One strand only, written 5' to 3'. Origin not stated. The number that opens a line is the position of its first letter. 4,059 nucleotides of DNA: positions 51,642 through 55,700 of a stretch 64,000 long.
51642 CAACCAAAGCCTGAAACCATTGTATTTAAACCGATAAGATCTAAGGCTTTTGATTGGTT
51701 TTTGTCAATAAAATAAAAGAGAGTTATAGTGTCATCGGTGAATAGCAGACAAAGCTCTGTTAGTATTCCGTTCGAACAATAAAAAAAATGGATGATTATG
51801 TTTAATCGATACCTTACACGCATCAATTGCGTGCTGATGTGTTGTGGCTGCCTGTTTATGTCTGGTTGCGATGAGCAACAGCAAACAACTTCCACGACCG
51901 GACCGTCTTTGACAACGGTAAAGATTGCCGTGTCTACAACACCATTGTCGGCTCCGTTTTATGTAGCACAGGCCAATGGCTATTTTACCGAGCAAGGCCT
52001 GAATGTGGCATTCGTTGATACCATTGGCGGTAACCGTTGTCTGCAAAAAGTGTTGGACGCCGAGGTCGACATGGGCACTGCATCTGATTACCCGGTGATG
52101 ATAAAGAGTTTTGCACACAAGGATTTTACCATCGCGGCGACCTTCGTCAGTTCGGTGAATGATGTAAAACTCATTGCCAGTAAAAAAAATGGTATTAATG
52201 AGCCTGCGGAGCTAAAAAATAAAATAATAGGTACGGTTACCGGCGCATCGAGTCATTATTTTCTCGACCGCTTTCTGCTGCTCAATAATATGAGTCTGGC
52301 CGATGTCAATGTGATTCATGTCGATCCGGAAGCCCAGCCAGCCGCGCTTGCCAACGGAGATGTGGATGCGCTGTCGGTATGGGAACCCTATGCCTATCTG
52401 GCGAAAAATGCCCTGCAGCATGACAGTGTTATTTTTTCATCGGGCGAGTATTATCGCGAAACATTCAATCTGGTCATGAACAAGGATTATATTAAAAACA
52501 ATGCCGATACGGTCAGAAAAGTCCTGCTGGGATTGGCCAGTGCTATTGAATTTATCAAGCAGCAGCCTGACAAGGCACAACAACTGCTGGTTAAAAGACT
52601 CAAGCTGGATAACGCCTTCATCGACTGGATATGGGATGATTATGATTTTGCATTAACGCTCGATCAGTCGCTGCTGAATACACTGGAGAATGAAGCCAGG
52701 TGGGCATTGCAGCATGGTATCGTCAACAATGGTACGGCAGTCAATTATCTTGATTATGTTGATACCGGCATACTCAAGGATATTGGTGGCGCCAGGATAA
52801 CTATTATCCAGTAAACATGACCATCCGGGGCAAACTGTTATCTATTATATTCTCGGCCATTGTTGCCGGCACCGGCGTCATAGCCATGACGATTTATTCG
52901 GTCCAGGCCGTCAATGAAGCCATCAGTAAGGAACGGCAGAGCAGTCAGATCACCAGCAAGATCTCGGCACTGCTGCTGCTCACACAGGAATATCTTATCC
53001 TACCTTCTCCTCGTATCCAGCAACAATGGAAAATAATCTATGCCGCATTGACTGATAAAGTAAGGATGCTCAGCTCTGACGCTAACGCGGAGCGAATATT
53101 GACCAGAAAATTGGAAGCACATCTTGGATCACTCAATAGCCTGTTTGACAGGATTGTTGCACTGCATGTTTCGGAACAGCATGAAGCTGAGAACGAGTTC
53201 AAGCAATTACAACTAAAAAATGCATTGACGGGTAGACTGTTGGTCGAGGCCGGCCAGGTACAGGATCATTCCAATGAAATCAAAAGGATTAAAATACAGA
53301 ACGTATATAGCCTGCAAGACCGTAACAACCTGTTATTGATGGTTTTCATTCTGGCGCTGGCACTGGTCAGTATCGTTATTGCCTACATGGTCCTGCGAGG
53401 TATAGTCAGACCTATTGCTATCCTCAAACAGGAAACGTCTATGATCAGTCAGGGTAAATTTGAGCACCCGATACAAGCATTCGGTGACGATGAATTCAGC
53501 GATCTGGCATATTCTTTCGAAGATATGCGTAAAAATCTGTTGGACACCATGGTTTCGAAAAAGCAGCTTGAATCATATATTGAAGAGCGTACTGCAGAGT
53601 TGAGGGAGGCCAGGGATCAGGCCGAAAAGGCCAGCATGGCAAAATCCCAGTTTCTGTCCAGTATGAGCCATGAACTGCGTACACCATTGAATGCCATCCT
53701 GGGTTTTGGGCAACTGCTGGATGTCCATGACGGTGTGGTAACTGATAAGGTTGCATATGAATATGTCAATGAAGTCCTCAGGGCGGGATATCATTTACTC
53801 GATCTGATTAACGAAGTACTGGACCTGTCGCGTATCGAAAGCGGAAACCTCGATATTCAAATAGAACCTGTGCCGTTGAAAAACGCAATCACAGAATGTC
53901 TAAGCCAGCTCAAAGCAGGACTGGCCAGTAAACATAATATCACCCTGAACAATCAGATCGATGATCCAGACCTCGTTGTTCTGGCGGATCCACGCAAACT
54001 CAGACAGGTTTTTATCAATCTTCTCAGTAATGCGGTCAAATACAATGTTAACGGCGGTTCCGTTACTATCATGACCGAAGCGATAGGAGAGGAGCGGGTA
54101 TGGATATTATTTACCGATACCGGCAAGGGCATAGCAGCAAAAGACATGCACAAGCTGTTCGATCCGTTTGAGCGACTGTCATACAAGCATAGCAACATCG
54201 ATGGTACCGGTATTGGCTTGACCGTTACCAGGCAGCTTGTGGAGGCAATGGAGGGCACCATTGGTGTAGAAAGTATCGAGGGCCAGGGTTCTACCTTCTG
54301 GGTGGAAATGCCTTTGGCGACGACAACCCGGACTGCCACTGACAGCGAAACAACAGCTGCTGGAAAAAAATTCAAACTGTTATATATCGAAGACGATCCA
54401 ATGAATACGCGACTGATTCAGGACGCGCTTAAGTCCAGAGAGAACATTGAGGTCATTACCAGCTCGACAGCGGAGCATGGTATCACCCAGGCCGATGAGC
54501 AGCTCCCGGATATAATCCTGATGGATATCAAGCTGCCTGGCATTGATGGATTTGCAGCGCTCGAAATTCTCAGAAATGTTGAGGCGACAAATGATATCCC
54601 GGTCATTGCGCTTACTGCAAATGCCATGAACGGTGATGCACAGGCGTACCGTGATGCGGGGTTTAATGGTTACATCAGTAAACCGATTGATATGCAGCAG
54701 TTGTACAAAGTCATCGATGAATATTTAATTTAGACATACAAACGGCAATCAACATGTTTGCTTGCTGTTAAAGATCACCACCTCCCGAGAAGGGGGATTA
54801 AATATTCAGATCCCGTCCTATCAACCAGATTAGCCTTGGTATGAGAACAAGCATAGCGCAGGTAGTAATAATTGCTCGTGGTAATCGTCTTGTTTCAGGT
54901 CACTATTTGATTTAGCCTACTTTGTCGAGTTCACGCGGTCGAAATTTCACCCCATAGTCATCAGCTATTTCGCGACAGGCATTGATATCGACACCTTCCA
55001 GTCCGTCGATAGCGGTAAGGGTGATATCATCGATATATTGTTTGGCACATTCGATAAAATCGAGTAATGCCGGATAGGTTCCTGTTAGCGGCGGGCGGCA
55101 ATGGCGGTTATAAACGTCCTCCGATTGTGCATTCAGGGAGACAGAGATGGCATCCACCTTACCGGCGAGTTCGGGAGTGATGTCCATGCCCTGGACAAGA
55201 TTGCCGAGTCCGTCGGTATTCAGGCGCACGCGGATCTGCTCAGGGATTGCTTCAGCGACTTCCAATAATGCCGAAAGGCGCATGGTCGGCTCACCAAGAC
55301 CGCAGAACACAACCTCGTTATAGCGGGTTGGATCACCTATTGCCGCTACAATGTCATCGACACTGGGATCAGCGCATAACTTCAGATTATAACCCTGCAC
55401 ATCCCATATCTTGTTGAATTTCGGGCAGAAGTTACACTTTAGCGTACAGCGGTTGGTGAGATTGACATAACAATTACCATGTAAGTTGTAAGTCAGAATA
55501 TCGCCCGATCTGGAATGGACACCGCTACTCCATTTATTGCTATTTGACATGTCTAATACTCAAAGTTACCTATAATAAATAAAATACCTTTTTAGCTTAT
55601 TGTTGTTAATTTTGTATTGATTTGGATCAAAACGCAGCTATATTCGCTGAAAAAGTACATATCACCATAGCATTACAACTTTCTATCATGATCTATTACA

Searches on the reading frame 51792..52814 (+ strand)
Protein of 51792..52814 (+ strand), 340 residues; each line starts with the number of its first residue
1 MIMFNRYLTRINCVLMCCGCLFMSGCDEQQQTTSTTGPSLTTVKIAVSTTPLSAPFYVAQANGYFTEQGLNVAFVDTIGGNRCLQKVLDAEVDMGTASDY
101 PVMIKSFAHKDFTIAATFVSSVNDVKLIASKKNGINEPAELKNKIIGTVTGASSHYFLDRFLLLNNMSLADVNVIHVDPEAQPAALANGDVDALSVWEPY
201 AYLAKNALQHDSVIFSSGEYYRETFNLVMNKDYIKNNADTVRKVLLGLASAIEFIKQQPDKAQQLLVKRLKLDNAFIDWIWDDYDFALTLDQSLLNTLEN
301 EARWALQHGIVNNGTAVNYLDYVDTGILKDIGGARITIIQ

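Call 6: search_protein_families(library=pfam, proteins=[window:51792-52814:+], max_evalue=0.01)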
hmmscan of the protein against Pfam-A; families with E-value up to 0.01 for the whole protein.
window:51792-52814:+ (340 aa): 3 families
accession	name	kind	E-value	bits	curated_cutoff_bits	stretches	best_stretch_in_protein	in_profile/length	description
PF09084.16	NMT1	-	4.7e-26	92.5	20.5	1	53-262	4-216/216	NMT1/THI5 like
PF13379.11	NMT1_2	-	8.2e-14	52.4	24.7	1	38-264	3-246/252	NMT1-like family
PF04069.17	OpuAC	-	0.0027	17.8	21.2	1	140-245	118-223/257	Substrate binding domain of ABC-type glycine betaine transport system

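Call 7: search_protein_families(library=ncbifam, proteins=[window:51792-52814:+], max_evalue=0.01)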
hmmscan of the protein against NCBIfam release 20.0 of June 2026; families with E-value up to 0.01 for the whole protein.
window:51792-52814:+ (340 aa): 8 families
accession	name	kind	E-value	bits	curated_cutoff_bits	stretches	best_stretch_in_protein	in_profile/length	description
TIGR01728.1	SsuA_fam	subfamily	6e-32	111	163.5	1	44-313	2-276/290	aliphatic sulfonate ABC transporter substrate-binding protein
NF008588.0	PRK11553.1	subfamily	3.5e-17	62.3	299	1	73-281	59-266/319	aliphatic sulfonate ABC transporter substrate-binding protein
TIGR01729.1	taurine_ABC_bnd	equivalog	3.8e-12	46.2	304.25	1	51-260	7-218/300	taurine ABC transporter substrate-binding protein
NF040735.1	SBP_SaoX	equivalog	4.4e-09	35.9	300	1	57-273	19-236/330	ABC transporter substrate-binding subunit SaoX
NF008553.0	PRK11480.1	equivalog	4.7e-08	32.6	490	1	42-244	22-224/320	taurine ABC transporter substrate-binding protein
TIGR03427.1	ABC_peri_uca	equivalog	6.3e-07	28.9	333.9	1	135-248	98-210/328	putative urea ABC transporter substrate-binding protein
TIGR03871.1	ABC_peri_MoxJ_2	subfamily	0.0064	16.1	212.15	0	117-208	83-173/232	quinoprotein dehydrogenase-associated putative ABC transporter substrate-binding protein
TIGR01098.1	3A0109s03R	subfamily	0.0083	15.6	112.05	0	126-243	123-236/253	phosphate/phosphite/phosphonate ABC transporter substrate-binding protein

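Call 27: search_solved_structures(query=window:51792-52814:+, max_evalue=0.01)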
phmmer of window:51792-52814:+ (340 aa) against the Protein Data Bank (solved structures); distinct sequences matched with E-value up to 0.01: 8.
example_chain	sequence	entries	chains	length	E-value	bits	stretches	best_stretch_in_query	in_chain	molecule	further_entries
3qsl_A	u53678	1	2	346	8.9e-13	51.7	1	42-204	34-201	Putative exported protein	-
3e4r_A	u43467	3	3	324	3.3e-11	46.6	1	72-203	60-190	Nitrate transport protein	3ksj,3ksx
2x26_A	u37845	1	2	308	3.8e-11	46.4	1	72-273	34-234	PERIPLASMIC ALIPHATIC SULPHONATES-BINDING PROTEIN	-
6ssy_A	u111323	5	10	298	8.4e-08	35.4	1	45-243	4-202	Taurine-binding periplasmic protein | Taurine ABC transporter substrate-binding protein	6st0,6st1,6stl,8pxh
4h65_A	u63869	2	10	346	1.8e-07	34.3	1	48-263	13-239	Pyrimidine precursor biosynthesis enzyme THI5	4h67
4h6d_F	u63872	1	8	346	5.1e-07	32.8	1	48-264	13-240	Pyrimidine precursor biosynthesis enzyme THI5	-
3uif_A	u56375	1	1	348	0.00014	24.8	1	85-262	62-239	Sulfonate ABC transporter, periplasmic sulfonate-binding protein SsuA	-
3ix1_A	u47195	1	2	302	0.00022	24.1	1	42-269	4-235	N-formyl-4-amino-5-aminomethyl-2-methylpyrimidine binding protein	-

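Call 37: find_homologous_proteins(query=window:51792-52814:+, max_evalue=0.00001)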
Query window:51792-52814:+ (340 aa): 248 proteins with E <= 0.00001 among 3100 candidates; the best 120 are listed.
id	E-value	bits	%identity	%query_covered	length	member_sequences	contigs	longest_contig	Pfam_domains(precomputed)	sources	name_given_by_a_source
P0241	4.9e-224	761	100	99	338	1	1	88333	PF13379.12,PF09084.17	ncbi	-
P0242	3.6e-146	505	69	96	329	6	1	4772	PF13379.12,PF09084.17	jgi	-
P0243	2.4e-145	502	67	99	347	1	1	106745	PF13379.12,PF09084.17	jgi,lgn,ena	-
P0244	6.0e-140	484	66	96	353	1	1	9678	PF13379.12,PF09084.17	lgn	-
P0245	1.9e-132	460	63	100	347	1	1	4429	PF13379.12,PF09084.17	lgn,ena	-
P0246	1.5e-113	398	54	98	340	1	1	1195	PF13379.12,PF04069.18,PF09084.17,PF12974.13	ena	-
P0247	1.4e-109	385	51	97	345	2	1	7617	PF13379.12,PF09084.17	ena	-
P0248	5.7e-107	376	49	100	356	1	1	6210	PF13379.12,PF04069.18,PF09084.17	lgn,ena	-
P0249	1.4e-103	365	52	96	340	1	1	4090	PF13379.12,PF09084.17,PF12974.13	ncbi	-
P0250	6.1e-103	363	51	94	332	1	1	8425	PF13379.12,PF09084.17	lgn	-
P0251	2.1e-102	361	49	99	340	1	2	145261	PF13379.12,PF09084.17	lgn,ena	-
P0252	8.3e-102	359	51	97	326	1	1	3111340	PF13379.12,PF09084.17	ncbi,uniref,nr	ncbi:ABC transporter substrate-binding protein [Sulfuriflexus mobilis]|uniref:ABC transporter substr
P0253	3.9e-101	357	51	94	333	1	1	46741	PF13379.12,PF09084.17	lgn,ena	-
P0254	1.7e-100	355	51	96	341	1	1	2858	PF13379.12,PF09084.17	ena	-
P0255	1.9e-100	355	53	93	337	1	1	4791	PF13379.12,PF09084.17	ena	-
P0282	9.2e-82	293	45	88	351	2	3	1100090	PF13379.12,PF09084.17,PF12974.13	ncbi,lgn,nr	ncbi:MAG: ABC transporter substrate-binding protein [Desulfuromonadaceae bacterium]|nr:ABC transport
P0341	5.6e-70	255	41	91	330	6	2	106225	PF13379.12,PF09084.17,PF12974.13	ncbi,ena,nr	ncbi:MAG: ABC transporter substrate-binding protein [Geobacter sp.]|nr:ABC transporter substrate-bin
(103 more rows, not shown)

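Call 42: find_encoding_contigs(protein=P0252, flank=5000, max_places=1)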
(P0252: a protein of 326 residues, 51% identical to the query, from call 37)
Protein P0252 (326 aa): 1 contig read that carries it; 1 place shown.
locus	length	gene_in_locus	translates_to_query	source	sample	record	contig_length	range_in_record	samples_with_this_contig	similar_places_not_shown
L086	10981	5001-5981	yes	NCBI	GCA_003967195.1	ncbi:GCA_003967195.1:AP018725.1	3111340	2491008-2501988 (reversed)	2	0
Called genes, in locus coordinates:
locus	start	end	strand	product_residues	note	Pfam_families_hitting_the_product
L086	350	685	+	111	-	PF04358:DsrC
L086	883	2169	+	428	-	PF21088:MS_channel_1st, PF00924:MS_channel_2nd, PF21082:MS_channel_3rd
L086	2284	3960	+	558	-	PF03466:LysR_substrate, PF12849:PBP_like_2, PF13531:SBP_bac_11 (weak), PF00512:HisKA, PF02518:HATPase_c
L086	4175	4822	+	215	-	PF00406:ADK, PF13207:AAA_17, PF13238:AAA_18 (faint), PF17213:Hydin_ADK (faint), PF05191:ADK_lid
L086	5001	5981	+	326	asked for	PF13379:NMT1_2, PF09084:NMT1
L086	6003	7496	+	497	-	PF00672:HAMP, PF00512:HisKA, PF02518:HATPase_c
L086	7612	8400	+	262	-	PF01503:PRA-PH (faint), PF03819:MazG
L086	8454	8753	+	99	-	-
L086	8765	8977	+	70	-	-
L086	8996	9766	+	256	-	PF01026:TatD_DNase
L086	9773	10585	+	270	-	PF00899:ThiF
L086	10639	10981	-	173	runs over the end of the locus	PF00578:AhpC-TSA, PF08534:Redoxin, PF00085:Thioredoxin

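Call 43: find_encoding_contigs(protein=P0243, flank=5000, max_places=1)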
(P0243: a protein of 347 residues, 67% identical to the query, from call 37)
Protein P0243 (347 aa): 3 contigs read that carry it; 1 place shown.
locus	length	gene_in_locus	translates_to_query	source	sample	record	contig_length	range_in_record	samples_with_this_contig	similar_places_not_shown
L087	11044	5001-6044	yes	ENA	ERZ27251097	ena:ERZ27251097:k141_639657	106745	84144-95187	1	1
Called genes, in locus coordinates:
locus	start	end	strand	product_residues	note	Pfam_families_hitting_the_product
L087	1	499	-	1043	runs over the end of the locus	PF00873:ACR_tran, PF03176:MMPL (weak)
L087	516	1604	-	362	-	PF25973:BSH_CzcB (weak), PF25954:Beta-barrel_RND_2 (weak), PF25967:RND-MFP_C (weak), PF25989:YknX_C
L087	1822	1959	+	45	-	-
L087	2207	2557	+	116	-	PF09685:MamF_MmsF (weak)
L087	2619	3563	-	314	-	PF00291:PALP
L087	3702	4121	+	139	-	PF20134:DUF6524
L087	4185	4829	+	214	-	PF00578:AhpC-TSA, PF08534:Redoxin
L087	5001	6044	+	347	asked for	PF13379:NMT1_2, PF09084:NMT1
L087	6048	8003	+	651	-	PF00672:HAMP, PF00512:HisKA, PF02518:HATPase_c, PF00072:Response_reg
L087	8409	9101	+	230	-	PF13505:OMP_b-brl, PF01389:OmpA_membrane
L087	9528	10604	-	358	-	PF00586:AIRS, PF02769:AIRS_C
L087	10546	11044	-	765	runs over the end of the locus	PF00708:Acylphosphatase, PF07503:zf-HYPF, PF01300:Sua5_yciO_yrdC, PF17788:HypF_C, PF22521:HypF_C_2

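Call 44: find_encoding_contigs(protein=P0282, flank=5000, max_places=1)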
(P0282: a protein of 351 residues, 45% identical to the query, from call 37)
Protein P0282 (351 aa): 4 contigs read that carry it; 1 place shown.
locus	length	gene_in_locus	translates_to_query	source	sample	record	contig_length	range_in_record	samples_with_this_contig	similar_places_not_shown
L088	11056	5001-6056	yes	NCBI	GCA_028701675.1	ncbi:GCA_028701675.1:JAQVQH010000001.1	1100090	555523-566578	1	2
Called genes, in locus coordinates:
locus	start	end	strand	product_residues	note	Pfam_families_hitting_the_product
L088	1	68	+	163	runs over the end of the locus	PF13161:DUF3996 (weak)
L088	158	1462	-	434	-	PF00155:Aminotran_1_2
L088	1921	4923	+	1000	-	PF00497:SBP_bac_3, PF00989:PAS (weak), PF08448:PAS_4 (weak), PF13426:PAS_9 (weak), PF00512:HisKA (weak), PF02518:HATPase_c, PF00072:Response_reg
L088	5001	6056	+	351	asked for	PF13379:NMT1_2, PF09084:NMT1, PF12974:Phosphonate-bd (weak)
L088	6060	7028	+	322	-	PF00672:HAMP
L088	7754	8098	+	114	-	PF15586:Imm8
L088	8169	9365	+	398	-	PF06965:Na_H_antiport_1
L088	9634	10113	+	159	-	PF03061:4HBT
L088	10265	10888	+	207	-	-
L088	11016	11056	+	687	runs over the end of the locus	PF00384:Molybdopterin, PF01568:Molydop_binding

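Call 45: find_encoding_contigs(protein=P0341, flank=5000, max_places=1)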
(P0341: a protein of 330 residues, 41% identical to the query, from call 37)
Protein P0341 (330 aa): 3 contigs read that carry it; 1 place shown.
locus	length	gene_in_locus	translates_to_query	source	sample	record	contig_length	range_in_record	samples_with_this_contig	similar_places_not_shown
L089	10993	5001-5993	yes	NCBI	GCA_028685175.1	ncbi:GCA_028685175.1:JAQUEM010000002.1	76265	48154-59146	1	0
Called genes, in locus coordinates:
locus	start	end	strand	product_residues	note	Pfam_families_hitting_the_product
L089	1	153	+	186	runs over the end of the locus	PF01476:LysM, PF13525:YfiO (faint)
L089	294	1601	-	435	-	-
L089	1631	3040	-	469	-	PF00749:tRNA-synt_1c, PF19269:Anticodon_2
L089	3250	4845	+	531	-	PF03063:Prismane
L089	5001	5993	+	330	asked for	PF09084:NMT1, PF13379:NMT1_2, PF12974:Phosphonate-bd (weak)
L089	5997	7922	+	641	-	PF00672:HAMP, PF00512:HisKA, PF02518:HATPase_c, PF00072:Response_reg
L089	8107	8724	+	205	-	PF01865:PhoU_div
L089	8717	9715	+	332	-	PF01384:PHO4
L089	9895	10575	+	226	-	PF00072:Response_reg, PF00486:Trans_reg_C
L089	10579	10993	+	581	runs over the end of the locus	PF00672:HAMP (weak), PF00989:PAS, PF13188:PAS_8 (weak), PF13426:PAS_9 (weak), PF00512:HisKA, PF02518:HATPase_c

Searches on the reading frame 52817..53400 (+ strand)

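Call 47: search_protein_families(library=pfam, proteins=[window:52817-53400:+], max_evalue=10)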
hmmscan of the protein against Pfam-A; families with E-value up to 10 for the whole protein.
window:52817-53400:+ (194 aa): 2 families
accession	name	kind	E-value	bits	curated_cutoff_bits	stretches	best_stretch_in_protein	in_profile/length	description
PF02075.23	RuvC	-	0.017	15.4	22.2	1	48-156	19-127/148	Crossover junction endodeoxyribonuclease RuvC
PF13038.11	DUF3899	-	0.4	11.5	23.4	1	7-49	11-55/88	Domain of unknown function (DUF3899)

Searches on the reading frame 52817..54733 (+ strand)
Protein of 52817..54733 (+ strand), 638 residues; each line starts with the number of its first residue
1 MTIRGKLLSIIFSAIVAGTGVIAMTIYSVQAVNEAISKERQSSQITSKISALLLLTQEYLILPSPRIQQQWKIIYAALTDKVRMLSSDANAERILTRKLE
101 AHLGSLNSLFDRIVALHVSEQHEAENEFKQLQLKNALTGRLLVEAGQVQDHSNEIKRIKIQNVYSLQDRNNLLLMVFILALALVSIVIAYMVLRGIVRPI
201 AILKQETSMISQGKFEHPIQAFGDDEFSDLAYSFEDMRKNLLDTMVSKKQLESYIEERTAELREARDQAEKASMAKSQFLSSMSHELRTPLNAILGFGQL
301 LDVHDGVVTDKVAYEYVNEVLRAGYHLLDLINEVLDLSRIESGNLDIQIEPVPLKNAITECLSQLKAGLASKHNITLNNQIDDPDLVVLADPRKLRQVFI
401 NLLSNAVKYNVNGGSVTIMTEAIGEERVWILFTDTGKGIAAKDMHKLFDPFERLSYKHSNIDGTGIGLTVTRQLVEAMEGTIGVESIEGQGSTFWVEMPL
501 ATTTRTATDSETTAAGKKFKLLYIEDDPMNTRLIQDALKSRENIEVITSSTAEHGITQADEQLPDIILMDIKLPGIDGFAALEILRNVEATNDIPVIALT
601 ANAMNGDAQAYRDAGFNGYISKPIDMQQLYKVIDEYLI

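Call 6: search_protein_families(library=pfam, proteins=[window:52817-54733:+], max_evalue=0.01)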
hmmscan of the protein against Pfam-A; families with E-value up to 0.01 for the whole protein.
window:52817-54733:+ (638 aa): 4 families
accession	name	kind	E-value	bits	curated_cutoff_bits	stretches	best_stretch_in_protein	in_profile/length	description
PF02518.31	HATPase_c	-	2.8e-27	95.8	26.4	1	391-501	2-110/111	Histidine kinase-, DNA gyrase B-, and HSP90-like ATPase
PF00072.30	Response_reg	-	1.1e-23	83.9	30.2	1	522-633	2-110/111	Response regulator receiver domain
PF00512.31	HisKA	-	1.2e-18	67.3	26.9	1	275-343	1-66/66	His Kinase A (phospho-acceptor) domain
PF00672.30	HAMP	-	6e-09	36.5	25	1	192-242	2-52/53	HAMP domain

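Call 7: search_protein_families(library=ncbifam, proteins=[window:52817-54733:+], max_evalue=0.01)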
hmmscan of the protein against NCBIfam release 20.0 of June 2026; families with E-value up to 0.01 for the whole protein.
window:52817-54733:+ (638 aa): 164 families (the best 25 are shown)
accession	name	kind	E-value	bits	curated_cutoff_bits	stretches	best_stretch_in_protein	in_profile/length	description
TIGR02956.1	TMAO_torS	equivalog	8.6e-103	345.2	676.5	1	96-637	263-820/967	TMAO reductase system sensor histidine kinase/response regulator TorS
NF008318.0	PRK11107.1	equivalog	4.8e-80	269.8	890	2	160-552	166-569/920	two-component sensor histidine kinase BarA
NF038297.2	hybrid_HK_HrmK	equivalog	2.9e-78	264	725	1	236-636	196-607/607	hybrid histidine kinase/response regulator HrmK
NF011874.0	PRK15347.1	equivalog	3.2e-78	263.8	852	2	177-505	302-619/921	two component system sensor kinase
NF041947.1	LuxQ_Vibrio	equivalog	1.3e-70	238.4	1200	1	249-636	446-838/843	quorum-sensing autoinducer 2 sensor kinase/phosphatase LuxQ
NF008302.0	PRK11091.1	equivalog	2.5e-67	227.7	838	1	261-636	268-642/779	aerobic respiration two-component sensor histidine kinase ArcB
NF008543.0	PRK11466.1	equivalog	1.5e-64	218.3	982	1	139-637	298-798/914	TMAO reductase system sensor histidine kinase/response regulator TorS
NF045901.1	HisKinLetSLeg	equivalog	1.4e-59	202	1650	2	172-503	177-521/906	two-component system sensor histidine kinase LetS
NF008099.0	PRK10841.1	equivalog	2.4e-59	201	920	2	262-519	456-709/949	two-component system sensor histidine kinase RcsC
NF033092.0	HK_WalK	equivalog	5.6e-56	190.3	725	2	269-499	365-593/594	cell wall metabolism sensor histidine kinase WalK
NF046044.1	PnpS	equivalog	4e-51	174.2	400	1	274-499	168-390/390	two-component system histidine kinase PnpS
NF047874.1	MASE3_PAS_HK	subfamily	2.3e-47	162.1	560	1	257-518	379-643/655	MASE3 domain-containing sensor histidine kinase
NF041832.1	near_NosP_CTERM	subfamily_domain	9.7e-46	156.5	400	1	270-634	1-367/370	NahK/ErcS family hybrid sensor histidine kinase/response regulator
NF050805.1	CellDivHKDivJCaul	equivalog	1.9e-44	151.9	1000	1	256-504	278-524/531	cell cycle sensor histidine kinase DivJ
NF007420.1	PRK09959.1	equivalog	2.8e-44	151.1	1995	1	263-629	699-1066/1197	acid-sensing system histidine kinase EvgS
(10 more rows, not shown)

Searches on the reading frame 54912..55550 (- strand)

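Call 14: search_protein_families(library=pfam, proteins=[window:54912-55550:-], max_evalue=0.001)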
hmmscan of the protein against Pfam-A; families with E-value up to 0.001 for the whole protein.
window:54912-55550:- (212 aa): 1 family
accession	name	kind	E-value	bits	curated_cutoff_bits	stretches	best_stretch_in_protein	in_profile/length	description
PF04055.27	Radical_SAM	-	2.1e-12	48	29.5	1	29-197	1-164/166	Radical SAM superfamily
